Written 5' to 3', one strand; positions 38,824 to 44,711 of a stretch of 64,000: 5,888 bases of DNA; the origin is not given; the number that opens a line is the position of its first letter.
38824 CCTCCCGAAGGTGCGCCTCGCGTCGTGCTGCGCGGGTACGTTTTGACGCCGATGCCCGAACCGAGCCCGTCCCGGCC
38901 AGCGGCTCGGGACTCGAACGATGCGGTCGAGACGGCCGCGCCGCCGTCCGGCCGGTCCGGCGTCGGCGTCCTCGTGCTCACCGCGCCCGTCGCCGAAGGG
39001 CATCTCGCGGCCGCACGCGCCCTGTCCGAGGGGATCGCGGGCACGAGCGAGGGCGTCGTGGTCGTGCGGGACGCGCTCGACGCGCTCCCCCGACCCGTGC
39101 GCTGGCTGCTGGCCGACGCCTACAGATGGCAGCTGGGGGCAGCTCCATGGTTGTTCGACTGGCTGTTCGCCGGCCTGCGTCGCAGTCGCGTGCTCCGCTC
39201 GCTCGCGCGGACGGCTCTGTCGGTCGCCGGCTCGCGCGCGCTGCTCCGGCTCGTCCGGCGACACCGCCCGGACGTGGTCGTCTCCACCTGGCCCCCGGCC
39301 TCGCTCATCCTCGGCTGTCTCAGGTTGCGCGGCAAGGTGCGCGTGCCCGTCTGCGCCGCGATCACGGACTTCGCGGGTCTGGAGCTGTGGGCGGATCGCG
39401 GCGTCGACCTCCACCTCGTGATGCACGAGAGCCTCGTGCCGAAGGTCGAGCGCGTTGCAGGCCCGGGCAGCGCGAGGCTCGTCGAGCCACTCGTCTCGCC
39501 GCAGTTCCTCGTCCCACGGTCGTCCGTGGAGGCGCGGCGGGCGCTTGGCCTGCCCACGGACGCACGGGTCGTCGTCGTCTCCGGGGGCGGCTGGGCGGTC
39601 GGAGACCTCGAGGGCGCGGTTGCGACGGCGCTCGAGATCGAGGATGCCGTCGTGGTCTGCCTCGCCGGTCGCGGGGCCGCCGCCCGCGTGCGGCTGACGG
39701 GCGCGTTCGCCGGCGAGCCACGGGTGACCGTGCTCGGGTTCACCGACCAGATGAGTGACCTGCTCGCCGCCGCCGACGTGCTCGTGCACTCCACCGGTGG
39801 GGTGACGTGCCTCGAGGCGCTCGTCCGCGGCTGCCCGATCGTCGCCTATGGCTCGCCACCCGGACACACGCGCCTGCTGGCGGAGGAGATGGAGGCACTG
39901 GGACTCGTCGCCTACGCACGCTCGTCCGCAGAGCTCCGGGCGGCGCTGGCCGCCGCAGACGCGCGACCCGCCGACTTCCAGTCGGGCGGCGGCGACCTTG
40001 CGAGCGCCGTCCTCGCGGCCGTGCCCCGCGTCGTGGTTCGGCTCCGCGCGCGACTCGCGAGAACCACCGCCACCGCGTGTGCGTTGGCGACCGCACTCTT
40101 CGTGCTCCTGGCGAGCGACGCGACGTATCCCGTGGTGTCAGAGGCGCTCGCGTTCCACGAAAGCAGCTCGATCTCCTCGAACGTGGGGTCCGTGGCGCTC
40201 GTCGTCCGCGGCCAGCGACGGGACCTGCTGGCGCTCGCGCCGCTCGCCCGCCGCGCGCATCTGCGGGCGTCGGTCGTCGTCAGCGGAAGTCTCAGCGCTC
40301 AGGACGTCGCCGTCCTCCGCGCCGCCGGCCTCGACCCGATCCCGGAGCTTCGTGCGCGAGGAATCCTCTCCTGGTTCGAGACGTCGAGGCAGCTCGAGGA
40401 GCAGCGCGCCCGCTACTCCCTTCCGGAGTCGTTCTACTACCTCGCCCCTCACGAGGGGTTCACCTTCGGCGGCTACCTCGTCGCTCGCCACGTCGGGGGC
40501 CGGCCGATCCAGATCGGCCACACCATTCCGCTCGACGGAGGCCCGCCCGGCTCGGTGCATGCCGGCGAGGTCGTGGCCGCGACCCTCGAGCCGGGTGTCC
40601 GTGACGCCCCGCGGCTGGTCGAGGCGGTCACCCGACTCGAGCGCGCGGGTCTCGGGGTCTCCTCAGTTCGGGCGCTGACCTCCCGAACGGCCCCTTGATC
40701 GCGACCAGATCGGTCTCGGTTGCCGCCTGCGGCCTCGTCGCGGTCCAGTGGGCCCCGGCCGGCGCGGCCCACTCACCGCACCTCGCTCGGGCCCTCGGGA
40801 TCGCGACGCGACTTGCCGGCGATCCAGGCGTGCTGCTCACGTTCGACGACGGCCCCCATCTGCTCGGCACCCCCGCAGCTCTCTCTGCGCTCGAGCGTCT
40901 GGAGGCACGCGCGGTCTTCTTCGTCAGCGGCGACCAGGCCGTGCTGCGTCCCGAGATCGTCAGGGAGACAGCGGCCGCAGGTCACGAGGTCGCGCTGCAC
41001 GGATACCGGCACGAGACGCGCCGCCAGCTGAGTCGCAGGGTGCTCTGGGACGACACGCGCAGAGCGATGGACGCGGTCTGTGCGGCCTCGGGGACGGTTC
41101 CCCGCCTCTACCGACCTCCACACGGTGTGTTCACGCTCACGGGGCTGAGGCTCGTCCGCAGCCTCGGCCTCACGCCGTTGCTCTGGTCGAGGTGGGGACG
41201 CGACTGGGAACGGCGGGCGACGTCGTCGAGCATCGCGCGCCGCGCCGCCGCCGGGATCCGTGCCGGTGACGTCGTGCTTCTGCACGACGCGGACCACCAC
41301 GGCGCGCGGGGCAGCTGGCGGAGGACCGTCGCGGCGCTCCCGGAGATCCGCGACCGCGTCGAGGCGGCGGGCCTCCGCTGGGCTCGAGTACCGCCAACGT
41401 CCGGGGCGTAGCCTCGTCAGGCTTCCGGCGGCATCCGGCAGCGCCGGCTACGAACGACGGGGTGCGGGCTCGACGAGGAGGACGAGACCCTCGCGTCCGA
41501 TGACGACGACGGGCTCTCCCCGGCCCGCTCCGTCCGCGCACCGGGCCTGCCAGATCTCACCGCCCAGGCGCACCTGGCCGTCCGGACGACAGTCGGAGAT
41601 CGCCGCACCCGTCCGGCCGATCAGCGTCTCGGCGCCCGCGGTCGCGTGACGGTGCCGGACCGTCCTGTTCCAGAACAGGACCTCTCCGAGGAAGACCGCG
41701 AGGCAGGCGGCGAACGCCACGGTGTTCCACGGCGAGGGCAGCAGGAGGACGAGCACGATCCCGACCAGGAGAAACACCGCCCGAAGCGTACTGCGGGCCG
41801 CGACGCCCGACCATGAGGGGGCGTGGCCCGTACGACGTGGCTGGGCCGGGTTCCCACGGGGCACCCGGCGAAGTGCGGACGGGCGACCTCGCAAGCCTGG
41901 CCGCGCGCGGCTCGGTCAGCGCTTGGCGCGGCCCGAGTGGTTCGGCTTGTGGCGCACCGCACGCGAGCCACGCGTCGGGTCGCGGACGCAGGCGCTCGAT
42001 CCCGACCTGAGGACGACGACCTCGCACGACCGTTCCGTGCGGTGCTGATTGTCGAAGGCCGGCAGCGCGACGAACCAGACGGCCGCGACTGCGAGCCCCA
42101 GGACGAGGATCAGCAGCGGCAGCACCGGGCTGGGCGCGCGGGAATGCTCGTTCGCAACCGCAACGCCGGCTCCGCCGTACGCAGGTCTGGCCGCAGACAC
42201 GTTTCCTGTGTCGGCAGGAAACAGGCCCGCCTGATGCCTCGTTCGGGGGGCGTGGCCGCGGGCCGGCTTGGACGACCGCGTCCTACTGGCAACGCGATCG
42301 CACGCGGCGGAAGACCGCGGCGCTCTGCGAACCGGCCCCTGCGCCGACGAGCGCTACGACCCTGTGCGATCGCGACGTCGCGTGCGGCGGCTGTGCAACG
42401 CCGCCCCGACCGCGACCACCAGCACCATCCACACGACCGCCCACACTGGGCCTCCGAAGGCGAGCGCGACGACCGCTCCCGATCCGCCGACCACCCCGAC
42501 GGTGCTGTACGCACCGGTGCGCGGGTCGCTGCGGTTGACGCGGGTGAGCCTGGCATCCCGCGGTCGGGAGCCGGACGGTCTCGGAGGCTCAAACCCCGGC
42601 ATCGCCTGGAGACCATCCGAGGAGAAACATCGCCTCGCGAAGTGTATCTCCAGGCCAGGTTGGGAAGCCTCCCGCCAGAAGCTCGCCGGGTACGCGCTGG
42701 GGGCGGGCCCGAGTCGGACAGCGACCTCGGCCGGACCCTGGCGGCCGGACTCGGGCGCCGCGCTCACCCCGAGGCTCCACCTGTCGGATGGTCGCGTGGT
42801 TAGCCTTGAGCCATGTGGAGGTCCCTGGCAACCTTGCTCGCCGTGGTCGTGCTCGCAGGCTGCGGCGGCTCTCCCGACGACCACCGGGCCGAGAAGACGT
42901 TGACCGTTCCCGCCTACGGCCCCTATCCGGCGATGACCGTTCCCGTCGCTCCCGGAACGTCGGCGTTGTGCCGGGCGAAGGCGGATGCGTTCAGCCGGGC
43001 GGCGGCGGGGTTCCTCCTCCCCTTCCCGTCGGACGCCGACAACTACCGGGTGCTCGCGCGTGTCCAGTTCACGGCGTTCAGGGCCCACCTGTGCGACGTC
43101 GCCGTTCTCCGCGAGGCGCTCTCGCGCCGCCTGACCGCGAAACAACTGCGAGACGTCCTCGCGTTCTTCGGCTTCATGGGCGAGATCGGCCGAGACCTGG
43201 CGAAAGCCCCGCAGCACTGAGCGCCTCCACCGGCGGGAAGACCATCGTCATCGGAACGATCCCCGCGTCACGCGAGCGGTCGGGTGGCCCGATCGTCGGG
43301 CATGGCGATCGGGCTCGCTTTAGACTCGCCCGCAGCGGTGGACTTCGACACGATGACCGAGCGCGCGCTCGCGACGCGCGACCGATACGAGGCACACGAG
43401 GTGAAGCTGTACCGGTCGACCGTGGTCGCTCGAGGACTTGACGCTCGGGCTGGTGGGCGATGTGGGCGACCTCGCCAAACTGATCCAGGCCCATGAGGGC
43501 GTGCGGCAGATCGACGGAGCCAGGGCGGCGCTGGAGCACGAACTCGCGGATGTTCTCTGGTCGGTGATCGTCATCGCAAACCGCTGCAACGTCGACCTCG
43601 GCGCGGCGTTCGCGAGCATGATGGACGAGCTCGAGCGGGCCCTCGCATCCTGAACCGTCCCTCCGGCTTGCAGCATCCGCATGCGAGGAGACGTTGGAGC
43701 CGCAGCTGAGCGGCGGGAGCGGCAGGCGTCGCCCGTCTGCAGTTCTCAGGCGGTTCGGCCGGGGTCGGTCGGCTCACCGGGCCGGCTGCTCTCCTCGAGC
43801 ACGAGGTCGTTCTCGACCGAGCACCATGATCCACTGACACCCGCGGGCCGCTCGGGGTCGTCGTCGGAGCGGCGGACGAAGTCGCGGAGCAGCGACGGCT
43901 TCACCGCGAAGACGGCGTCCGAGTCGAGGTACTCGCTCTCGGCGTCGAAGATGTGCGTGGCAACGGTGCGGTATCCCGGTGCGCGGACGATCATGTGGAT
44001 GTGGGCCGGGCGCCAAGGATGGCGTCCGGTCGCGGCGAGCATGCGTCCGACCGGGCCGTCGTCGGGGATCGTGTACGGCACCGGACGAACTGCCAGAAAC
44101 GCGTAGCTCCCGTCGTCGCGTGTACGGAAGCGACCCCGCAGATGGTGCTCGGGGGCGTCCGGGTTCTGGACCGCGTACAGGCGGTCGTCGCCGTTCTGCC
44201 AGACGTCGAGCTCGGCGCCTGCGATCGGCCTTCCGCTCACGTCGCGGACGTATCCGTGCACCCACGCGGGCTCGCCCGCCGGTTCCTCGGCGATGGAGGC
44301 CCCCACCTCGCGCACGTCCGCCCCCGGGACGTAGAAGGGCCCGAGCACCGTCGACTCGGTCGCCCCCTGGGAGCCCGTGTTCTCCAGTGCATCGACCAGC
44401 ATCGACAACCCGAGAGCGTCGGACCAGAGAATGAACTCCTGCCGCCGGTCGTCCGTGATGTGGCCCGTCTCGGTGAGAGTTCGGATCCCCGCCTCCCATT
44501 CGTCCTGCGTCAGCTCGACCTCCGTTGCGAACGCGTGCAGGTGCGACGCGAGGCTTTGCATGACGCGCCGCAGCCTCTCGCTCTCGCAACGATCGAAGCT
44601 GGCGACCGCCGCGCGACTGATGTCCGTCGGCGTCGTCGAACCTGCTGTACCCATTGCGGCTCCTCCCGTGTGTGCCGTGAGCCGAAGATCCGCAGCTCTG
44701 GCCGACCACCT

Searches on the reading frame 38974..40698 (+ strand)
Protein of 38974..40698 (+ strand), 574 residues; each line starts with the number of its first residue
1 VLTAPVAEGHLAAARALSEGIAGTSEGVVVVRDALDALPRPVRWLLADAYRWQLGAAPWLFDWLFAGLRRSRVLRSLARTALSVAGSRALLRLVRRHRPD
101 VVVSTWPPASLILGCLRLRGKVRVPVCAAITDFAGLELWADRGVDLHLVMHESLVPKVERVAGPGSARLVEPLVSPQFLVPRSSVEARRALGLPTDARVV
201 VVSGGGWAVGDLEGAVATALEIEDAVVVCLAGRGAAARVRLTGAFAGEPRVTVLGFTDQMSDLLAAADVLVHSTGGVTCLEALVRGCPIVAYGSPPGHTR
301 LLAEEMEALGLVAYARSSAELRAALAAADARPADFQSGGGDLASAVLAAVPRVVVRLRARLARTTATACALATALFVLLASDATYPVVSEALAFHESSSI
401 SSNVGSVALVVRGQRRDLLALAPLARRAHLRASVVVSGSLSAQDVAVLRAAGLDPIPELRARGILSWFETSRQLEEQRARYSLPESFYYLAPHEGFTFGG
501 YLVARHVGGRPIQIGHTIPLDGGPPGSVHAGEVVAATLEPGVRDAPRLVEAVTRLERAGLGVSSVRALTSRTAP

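Call 57: search_protein_families(library=pfam, proteins=[window:38974-40698:+], max_evalue=0.001)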
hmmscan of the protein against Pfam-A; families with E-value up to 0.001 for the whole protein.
window:38974-40698:+ (574 aa): 3 families
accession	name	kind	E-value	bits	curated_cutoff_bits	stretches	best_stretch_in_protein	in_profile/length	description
PF06925.17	MGDG_synth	-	6.9e-12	46.2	25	1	10-155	1-149/169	Monogalactosyldiacylglycerol (MGDG) synthase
PF13692.12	Glyco_trans_1_4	-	5.2e-08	33.7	27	1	224-325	31-136/142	Glycosyl transferases group 1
PF00534.26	Glycos_transf_1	-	2.1e-06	27.8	26.4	1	224-322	46-149/172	Glycosyl transferases group 1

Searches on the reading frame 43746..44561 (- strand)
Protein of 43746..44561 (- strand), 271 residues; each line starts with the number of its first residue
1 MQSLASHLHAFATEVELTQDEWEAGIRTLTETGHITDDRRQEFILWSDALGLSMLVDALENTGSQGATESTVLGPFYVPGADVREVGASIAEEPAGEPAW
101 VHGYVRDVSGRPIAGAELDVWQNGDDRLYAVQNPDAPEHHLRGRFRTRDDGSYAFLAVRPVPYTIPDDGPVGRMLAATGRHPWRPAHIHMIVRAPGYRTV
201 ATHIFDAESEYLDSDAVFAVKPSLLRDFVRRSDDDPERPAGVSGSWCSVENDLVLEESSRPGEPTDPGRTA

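Call 57: search_protein_families(library=pfam, proteins=[window:43746-44561:-], max_evalue=0.001)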
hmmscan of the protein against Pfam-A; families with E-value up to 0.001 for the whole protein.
window:43746-44561:- (271 aa): 3 families
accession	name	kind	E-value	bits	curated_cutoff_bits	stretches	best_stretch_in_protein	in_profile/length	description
PF00775.27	Dioxygenase_C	-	1.5e-35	122.7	27.3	1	74-238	3-170/182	Dioxygenase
PF04444.19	Dioxygenase_N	-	8.7e-24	83.6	27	1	1-68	8-75/75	Catechol dioxygenase N terminus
PF13620.12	CarboxypepD_reg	-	4.5e-05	24.2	32.3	0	101-165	2-52/82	Carboxypeptidase regulatory-like domain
